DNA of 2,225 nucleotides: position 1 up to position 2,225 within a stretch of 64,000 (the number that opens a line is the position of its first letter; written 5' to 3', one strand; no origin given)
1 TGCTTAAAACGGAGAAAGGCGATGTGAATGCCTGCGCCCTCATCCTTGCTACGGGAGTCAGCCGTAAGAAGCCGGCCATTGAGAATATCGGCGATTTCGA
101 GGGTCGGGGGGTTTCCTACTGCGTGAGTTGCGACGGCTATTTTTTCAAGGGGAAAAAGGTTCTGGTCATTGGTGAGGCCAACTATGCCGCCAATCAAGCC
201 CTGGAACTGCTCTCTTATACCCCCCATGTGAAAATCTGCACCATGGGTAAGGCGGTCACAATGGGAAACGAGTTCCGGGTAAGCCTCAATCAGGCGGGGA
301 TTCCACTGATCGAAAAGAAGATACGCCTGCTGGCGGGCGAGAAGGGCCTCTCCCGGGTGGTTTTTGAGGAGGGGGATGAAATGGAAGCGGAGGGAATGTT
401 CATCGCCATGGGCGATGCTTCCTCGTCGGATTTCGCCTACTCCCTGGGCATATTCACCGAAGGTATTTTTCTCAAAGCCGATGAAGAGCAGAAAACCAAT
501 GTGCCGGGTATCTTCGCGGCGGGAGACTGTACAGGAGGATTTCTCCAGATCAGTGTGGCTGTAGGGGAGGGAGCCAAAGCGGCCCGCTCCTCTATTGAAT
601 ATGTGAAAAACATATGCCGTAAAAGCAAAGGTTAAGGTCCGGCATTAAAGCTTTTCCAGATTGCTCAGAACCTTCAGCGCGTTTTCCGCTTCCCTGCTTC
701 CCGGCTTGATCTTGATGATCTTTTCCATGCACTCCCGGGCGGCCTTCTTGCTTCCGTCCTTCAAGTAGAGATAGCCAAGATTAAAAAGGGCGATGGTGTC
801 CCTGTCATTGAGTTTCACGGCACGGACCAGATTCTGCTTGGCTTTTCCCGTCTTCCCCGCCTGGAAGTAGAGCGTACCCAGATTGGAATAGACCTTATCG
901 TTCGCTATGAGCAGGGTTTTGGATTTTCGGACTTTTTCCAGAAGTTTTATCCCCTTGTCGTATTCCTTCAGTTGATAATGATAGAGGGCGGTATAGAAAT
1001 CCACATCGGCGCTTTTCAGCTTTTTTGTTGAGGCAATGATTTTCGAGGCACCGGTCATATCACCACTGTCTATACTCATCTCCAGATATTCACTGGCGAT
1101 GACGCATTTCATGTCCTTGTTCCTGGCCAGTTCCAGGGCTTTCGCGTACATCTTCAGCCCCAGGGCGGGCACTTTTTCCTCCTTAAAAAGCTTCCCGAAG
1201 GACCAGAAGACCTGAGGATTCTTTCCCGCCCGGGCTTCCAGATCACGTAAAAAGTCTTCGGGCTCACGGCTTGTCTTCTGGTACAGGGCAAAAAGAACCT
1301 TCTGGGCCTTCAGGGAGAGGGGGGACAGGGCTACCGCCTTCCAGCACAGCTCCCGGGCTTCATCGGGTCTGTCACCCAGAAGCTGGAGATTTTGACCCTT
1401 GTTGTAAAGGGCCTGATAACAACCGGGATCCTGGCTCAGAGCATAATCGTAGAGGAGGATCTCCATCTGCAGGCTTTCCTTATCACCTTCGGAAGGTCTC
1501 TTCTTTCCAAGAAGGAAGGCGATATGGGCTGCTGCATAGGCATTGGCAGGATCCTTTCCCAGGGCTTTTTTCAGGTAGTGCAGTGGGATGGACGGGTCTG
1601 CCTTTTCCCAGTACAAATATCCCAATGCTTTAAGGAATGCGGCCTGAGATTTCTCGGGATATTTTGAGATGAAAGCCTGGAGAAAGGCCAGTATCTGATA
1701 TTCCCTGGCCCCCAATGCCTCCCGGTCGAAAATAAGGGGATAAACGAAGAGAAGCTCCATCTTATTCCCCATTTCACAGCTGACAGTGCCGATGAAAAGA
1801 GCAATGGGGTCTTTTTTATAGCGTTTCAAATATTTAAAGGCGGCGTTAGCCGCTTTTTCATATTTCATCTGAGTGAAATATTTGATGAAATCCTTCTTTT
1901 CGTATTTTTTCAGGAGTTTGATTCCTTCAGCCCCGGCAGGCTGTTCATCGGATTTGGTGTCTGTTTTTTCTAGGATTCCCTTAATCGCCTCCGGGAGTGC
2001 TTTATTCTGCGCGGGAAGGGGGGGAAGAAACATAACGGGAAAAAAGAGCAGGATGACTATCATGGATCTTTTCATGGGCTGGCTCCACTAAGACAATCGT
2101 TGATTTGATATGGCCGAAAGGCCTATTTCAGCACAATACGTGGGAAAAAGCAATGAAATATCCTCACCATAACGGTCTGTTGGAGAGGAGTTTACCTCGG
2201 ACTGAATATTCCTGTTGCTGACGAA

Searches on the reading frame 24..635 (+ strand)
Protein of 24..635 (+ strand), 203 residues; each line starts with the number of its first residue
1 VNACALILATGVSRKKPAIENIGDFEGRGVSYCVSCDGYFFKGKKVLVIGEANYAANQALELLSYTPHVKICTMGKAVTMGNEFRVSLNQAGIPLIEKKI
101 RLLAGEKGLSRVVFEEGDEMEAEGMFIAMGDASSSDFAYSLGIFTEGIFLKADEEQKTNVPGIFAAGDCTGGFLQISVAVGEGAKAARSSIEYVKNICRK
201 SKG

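Call 19: search_protein_families(library=pfam, proteins=[window:24-635:+], max_evalue=0.001)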
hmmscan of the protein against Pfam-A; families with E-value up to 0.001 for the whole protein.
window:24-635:+ (203 aa): 2 families
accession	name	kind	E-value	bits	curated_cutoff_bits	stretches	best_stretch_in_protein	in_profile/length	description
PF07992.20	Pyr_redox_2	-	5.8e-22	78.9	26.1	1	4-183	101-291/291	Pyridine nucleotide-disulphide oxidoreductase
PF13738.12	Pyr_redox_3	-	2.5e-07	30.7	30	1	2-167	124-305/305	Pyridine nucleotide-disulphide oxidoreductase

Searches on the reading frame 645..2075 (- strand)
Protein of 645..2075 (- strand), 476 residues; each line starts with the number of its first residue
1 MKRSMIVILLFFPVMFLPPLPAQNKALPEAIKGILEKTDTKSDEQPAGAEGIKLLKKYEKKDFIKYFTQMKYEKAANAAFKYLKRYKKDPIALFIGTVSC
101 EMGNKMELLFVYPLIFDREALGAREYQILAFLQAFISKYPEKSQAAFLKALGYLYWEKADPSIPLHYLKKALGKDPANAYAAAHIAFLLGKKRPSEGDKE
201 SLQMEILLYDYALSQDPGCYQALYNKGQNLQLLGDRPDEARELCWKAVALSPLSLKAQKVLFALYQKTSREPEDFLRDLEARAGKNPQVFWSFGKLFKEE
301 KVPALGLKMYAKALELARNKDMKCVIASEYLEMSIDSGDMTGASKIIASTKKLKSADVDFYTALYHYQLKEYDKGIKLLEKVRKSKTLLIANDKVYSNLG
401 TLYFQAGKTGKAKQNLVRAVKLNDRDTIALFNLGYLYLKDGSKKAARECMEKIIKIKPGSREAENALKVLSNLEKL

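Call 19: search_protein_families(library=pfam, proteins=[window:645-2075:-], max_evalue=0.001)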
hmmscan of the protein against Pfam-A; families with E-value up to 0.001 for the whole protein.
window:645-2075:- (476 aa): 16 families
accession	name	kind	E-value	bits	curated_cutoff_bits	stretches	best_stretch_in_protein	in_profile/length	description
PF13432.12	TPR_16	-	2.1e-15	57.3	32.7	1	399-460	3-64/65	Tetratricopeptide repeat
PF13181.12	TPR_8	-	2.3e-12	46.5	25.7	1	429-458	3-32/34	Tetratricopeptide repeat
PF07719.23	TPR_2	-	3.4e-12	45.9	27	1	429-459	3-33/34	Tetratricopeptide repeat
PF13428.12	TPR_14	-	2.7e-10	40.3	23.5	0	398-435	6-43/44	Tetratricopeptide repeat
PF13424.12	TPR_12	-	1.3e-09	38.6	30.1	0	363-422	10-74/77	Tetratricopeptide repeat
PF00515.34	TPR_1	-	7.7e-09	35.4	27.8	1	394-424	2-32/34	Tetratricopeptide repeat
PF13431.12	TPR_17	-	5.3e-08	33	24.4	0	418-447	4-33/34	Tetratricopeptide repeat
PF14559.12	TPR_19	-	6.8e-08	33.2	25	1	404-466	2-64/68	Tetratricopeptide repeat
PF13174.12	TPR_6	-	6.9e-08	33.1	26.3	0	429-458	2-31/33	Tetratricopeptide repeat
PF13429.12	TPR_15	-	4.6e-06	26.7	26.2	0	131-189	132-190/280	Tetratricopeptide repeat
PF13374.12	TPR_10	-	1.5e-05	25.3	27.5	0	396-421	5-30/42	Tetratricopeptide repeat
PF23914.1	TPR_CcmH_CycH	-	2.5e-05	24.6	42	0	284-384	47-149/158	Cytochrome c-type biogenesis protein H TPR domain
PF13414.12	TPR_11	-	6.9e-05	22.9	26.8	1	400-441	1-42/42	TPR repeat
PF21259.3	Rgg_C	-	0.0001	22.5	27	0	296-372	67-146/182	HTH-type transcriptional regulator Rgg, C-terminal domain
PF25062.1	ARM_TT21_N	-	0.00025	21.3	40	0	376-455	82-164/222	Tetratricopeptide repeat protein 21 N-terminal ARM repeat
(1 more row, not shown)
